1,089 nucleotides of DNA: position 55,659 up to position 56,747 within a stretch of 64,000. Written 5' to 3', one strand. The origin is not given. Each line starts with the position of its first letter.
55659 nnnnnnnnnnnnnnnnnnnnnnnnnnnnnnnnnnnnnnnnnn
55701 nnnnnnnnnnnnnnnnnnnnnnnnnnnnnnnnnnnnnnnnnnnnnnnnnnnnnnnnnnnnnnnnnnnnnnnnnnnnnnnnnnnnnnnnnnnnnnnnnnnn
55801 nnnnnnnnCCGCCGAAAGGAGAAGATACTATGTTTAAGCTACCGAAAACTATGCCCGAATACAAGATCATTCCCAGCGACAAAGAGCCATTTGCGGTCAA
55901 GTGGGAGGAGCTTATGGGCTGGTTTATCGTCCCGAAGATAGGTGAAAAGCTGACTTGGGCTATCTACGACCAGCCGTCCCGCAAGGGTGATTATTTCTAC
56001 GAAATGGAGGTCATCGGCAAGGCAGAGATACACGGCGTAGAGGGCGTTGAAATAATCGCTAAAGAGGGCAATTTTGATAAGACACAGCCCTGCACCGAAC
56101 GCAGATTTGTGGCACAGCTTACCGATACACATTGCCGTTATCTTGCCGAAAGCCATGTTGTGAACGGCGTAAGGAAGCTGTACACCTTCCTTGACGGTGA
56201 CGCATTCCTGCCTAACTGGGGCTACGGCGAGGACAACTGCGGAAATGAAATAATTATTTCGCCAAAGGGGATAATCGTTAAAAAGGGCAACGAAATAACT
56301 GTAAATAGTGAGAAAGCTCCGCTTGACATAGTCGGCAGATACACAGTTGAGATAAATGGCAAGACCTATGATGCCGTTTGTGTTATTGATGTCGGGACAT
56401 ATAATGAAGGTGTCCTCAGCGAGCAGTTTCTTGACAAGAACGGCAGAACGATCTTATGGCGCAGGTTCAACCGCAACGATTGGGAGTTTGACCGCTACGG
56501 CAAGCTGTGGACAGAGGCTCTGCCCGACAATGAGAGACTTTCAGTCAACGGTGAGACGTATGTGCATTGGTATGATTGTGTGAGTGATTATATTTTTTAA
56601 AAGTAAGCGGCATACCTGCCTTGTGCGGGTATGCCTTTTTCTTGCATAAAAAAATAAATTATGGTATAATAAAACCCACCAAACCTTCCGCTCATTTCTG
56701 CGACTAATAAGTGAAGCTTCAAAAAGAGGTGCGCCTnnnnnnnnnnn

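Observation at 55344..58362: Tandemly duplicated ECF sigma factors with large, dissimilar C-terminal extensions and no anti-sigma partner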

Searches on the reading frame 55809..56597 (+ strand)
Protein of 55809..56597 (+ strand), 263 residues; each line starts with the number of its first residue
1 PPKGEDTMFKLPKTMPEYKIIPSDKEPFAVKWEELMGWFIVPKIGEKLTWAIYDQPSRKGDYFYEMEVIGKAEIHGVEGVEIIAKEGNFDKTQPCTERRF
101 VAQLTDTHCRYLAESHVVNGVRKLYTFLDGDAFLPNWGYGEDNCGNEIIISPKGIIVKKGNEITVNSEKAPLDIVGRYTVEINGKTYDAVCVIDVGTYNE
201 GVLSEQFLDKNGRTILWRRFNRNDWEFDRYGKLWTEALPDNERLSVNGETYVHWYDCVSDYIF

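Call 34: search_solved_structures(query=window:55809-56597:+, max_evalue=10)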
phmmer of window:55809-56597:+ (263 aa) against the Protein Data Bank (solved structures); distinct sequences matched with E-value up to 10: 10.
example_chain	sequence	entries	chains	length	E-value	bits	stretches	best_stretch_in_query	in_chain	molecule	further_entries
5evl_A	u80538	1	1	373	0.67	12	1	172-210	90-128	Beta-lactamase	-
6k8x_A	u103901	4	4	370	0.88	11.6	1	170-202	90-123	Beta-lactamase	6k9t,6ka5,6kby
6m5h_A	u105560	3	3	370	0.89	11.6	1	170-202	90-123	Beta-lactamase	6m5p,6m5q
2q9m_A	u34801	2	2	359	1.2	11.2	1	165-223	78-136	Beta-lactamase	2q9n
1bls_A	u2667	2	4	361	1.2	11.2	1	165-223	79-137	BETA-LACTAMASE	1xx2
4xux_A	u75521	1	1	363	1.2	11.2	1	165-223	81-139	Beta-lactamase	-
5xhr_A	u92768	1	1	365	1.2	11.2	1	165-223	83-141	Beta-lactamase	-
5hai_A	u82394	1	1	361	1.2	11.1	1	165-223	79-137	Beta-lactamase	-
7ti1_A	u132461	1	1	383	1.3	11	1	165-223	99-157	Beta-lactamase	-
2qz6_A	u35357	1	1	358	1.6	10.7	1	172-214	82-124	Beta-lactamase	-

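Call 36: search_protein_families(library=phrogs, proteins=[window:55809-56597:+], max_evalue=0.1)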
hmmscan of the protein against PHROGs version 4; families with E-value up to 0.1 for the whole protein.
window:55809-56597:+ (263 aa): 0 families

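Call 42: search_protein_representatives(protein=window:55809-56597:+)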
Query: 263 residues. Proteins with E-value up to 0.001 (for the whole library): 417; up to 1e-10: 288; up to 1e-30: 94. The best 150 are listed.
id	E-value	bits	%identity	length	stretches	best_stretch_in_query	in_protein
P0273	3.8e-105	367.2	59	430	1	4-262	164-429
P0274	1.1e-96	339.4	57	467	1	7-262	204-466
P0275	5.3e-93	327.3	55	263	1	11-262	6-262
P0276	2.3e-91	321.9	56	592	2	4-183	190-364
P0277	1.3e-90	319.5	60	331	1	11-253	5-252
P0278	4.2e-90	317.8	54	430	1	4-262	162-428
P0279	4.3e-88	311.2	62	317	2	3-215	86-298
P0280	1.2e-86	306.4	56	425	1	3-262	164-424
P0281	3.1e-86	305.1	56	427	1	3-258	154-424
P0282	4.3e-85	301.4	53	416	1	3-262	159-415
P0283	2.4e-84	299.0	55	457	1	9-262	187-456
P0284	1.1e-82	293.4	51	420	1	7-262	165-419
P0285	8.9e-82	290.5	50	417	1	3-262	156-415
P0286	8.7e-80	284.0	53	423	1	2-262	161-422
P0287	2.5e-79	282.5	61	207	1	64-262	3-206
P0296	1.5e-68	247.1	45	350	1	5-262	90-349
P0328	3.3e-42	160.7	36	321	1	7-263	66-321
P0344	8.7e-37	142.9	35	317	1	11-261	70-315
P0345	1.6e-36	142.0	37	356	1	11-261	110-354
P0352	3.8e-34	134.2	34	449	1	11-261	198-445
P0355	3.0e-33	131.3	30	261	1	7-263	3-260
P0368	1.3e-30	122.6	36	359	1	11-259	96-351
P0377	2.8e-29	118.2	35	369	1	11-260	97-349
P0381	1.1e-28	116.3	34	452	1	15-259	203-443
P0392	2.4e-27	111.9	32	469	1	11-258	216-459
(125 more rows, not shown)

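Call 43: search_protein_families(library=pfam, proteins=[P0328, P0344, P0345, P0368, P0377, P0296, P0352, P0381, P0392, P0355], max_evalue=0.01)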
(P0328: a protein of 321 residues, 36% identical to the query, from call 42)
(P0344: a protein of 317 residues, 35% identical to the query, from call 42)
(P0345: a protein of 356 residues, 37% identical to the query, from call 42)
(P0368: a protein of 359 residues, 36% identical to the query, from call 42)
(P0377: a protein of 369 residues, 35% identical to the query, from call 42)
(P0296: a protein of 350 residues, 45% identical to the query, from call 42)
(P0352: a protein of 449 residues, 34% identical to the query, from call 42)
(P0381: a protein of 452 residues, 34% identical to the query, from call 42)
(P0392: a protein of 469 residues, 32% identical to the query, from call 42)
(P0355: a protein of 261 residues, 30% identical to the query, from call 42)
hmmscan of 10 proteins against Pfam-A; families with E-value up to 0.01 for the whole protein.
P0328 (321 aa): 9 families
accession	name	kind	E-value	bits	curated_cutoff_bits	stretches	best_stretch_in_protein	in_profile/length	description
PF01381.28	HTH_3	-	5.9e-16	58.7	23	1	10-59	4-53/55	Helix-turn-helix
PF13560.12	HTH_31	-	1.2e-11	45.1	27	1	7-60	6-60/64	Helix-turn-helix domain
PF13443.12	HTH_26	-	1.1e-06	29.2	22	1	6-59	1-55/63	Cro/C1-type HTH DNA-binding domain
PF12844.13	HTH_19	-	1.9e-06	28.1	30.2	1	9-66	6-63/64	Helix-turn-helix domain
PF07022.19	Phage_CI_repr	-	4.3e-06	27.4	22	1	16-65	12-61/65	Bacteriophage CI repressor helix-turn-helix domain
PF08279.18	HTH_11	-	0.00027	21.2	25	1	12-33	12-33/55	HTH domain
PF13518.12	HTH_28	-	0.00049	20.6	25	1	13-37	10-34/52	Helix-turn-helix domain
PF13384.12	HTH_23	-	0.00062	20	24.6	1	13-35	15-37/50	Homeodomain-like domain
PF13744.12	HTH_37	-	0.0065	16.7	27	0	6-62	22-79/80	Helix-turn-helix domain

P0344 (317 aa): 8 families
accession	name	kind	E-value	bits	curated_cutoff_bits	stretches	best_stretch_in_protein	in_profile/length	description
PF01381.28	HTH_3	-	2.7e-15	56.6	23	1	7-61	1-55/55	Helix-turn-helix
PF13560.12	HTH_31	-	7.1e-12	45.9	27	1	3-60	2-60/64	Helix-turn-helix domain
PF12844.13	HTH_19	-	5.6e-11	42.6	30.2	1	4-62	1-59/64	Helix-turn-helix domain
PF13443.12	HTH_26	-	1.6e-05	25.5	22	1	6-62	1-58/63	Cro/C1-type HTH DNA-binding domain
PF07022.19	Phage_CI_repr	-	0.0001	23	22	1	17-65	13-61/65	Bacteriophage CI repressor helix-turn-helix domain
PF13518.12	HTH_28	-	0.00017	22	25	1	9-38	6-35/52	Helix-turn-helix domain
PF13384.12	HTH_23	-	0.0008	19.6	24.6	1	7-35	10-37/50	Homeodomain-like domain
PF08279.18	HTH_11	-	0.00082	19.7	25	1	7-33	6-33/55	HTH domain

P0345 (356 aa): 1 family
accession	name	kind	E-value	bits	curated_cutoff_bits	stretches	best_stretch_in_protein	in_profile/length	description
PF08765.17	Mor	-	4e-05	24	24.9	1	20-109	24-103/107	Mor transcription activator family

P0368 (359 aa): 7 families
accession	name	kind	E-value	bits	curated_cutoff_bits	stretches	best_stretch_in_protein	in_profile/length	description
PF08281.18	Sigma70_r4_2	-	5.3e-11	42.4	25.7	1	19-68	5-54/54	Sigma-70, region 4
PF04545.22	Sigma70_r4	-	1.3e-07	31.4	24.1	1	21-69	1-49/50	Sigma-70, region 4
PF07638.17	Sigma70_ECF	-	2.2e-06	28.2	21.1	1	17-72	128-183/185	ECF sigma factor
PF13384.12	HTH_23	-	0.00047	20.3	24.6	1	27-63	4-40/50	Homeodomain-like domain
PF06056.18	Terminase_5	-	0.0048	17.2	20.3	1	30-57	3-30/58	Putative ATPase subunit of terminase (gpP-like)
PF19575.5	HTH_58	-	0.0067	16.7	23.8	0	36-70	22-56/62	Helix-turn-helix domain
PF13936.12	HTH_38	-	0.0083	16.3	27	0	29-62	9-42/44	Helix-turn-helix domain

P0377 (369 aa): 5 families
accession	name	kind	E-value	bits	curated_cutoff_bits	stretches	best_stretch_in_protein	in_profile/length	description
PF08281.18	Sigma70_r4_2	-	1.7e-10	40.8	25.7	1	19-71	2-54/54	Sigma-70, region 4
PF04545.22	Sigma70_r4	-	1.3e-07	31.4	24.1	1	24-72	1-49/50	Sigma-70, region 4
PF07638.17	Sigma70_ECF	-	1.4e-06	28.8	21.1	1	17-75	125-183/185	ECF sigma factor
PF06056.18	Terminase_5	-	0.0016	18.8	20.3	1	32-61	2-31/58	Putative ATPase subunit of terminase (gpP-like)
PF06530.18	Phage_antitermQ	-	0.0056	17.1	26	0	14-74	47-109/118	Phage antitermination protein Q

P0296 (350 aa): 1 family
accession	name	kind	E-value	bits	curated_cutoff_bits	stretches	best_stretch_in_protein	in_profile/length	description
PF08765.17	Mor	-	0.0043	17.5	24.9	0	13-86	34-95/107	Mor transcription activator family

P0352 (449 aa): 5 families
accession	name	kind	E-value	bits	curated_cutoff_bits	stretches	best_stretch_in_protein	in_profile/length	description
PF04542.20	Sigma70_r2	-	2.5e-13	50.1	24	1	24-91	1-71/71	Sigma-70 region 2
PF08281.18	Sigma70_r4_2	-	8.7e-07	28.9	25.7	1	120-171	3-54/54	Sigma-70, region 4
PF07638.17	Sigma70_ECF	-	2.4e-05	24.8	21.1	1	9-172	7-180/185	ECF sigma factor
PF04545.22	Sigma70_r4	-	7.8e-05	22.6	24.1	1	124-172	1-49/50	Sigma-70, region 4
PF06530.18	Phage_antitermQ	-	0.0032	17.8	26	1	125-177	60-112/118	Phage antitermination protein Q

P0381 (452 aa): 5 families
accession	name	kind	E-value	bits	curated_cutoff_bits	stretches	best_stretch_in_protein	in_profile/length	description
PF04542.20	Sigma70_r2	-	1.7e-18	66.6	24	1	23-91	1-71/71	Sigma-70 region 2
PF07638.17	Sigma70_ECF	-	4.4e-08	33.7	21.1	1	58-174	64-182/185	ECF sigma factor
PF08281.18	Sigma70_r4_2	-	6.1e-07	29.4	25.7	1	137-171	20-54/54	Sigma-70, region 4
PF04545.22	Sigma70_r4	-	6.8e-05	22.7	24.1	1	137-172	14-49/50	Sigma-70, region 4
PF14493.12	HTH_40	-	0.00019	22.1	27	1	132-167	2-36/89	Helix-turn-helix domain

P0392 (469 aa): 6 families
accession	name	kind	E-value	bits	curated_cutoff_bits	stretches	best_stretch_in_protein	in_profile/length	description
PF04542.20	Sigma70_r2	-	1.9e-16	60.1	24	1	30-98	1-71/71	Sigma-70 region 2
PF04545.22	Sigma70_r4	-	1.3e-08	34.6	24.1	1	131-179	1-49/50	Sigma-70, region 4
PF08281.18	Sigma70_r4_2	-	1.6e-08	34.5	25.7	1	130-177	6-53/54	Sigma-70, region 4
PF07638.17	Sigma70_ECF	-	6.6e-05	23.3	21.1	1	20-183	12-184/185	ECF sigma factor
PF06530.18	Phage_antitermQ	-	0.0024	18.3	26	0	128-183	56-111/118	Phage antitermination protein Q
PF06056.18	Terminase_5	-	0.0042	17.4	20.3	1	139-167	2-30/58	Putative ATPase subunit of terminase (gpP-like)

P0355 (261 aa): 0 families

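Call 60: predict_structure(alignment_id=A3)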
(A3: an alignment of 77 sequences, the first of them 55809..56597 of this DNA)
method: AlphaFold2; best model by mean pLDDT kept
length: 263 residues; sequences in the alignment: 77
mean_pLDDT: 95.0   pTM: 0.91
mean pLDDT of the five models: 95.0, 94.8, 94.3, 94.0, 93.7
residues with pLDDT >= 90: 244; 70-90: 10; 50-70: 2; < 50: 7
segments of 3 or more residues with pLDDT < 50: 1-7
pLDDT, mean of each block of 10 residues (from residue 1): 49 97 98 97 98 97 97 98 96 93 98 97 97 94 95 98 91 97 98 94 98 98 98 98 98 98 93
secondary structure, 60 per line:
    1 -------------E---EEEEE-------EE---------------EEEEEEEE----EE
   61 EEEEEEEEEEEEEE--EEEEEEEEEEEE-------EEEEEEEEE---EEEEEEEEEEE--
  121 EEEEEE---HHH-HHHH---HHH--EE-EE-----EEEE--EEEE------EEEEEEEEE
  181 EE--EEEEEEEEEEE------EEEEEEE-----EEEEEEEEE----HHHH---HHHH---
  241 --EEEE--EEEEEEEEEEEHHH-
elements in order: E18-22 E47-54 E59-74 E77-88 E96-104 E108-118 E121-126 H134-137 E156-159 E162-165 E172-182 E185-195 E202-208 E214-222 H227-230 H234-237 E243-246 E249-259
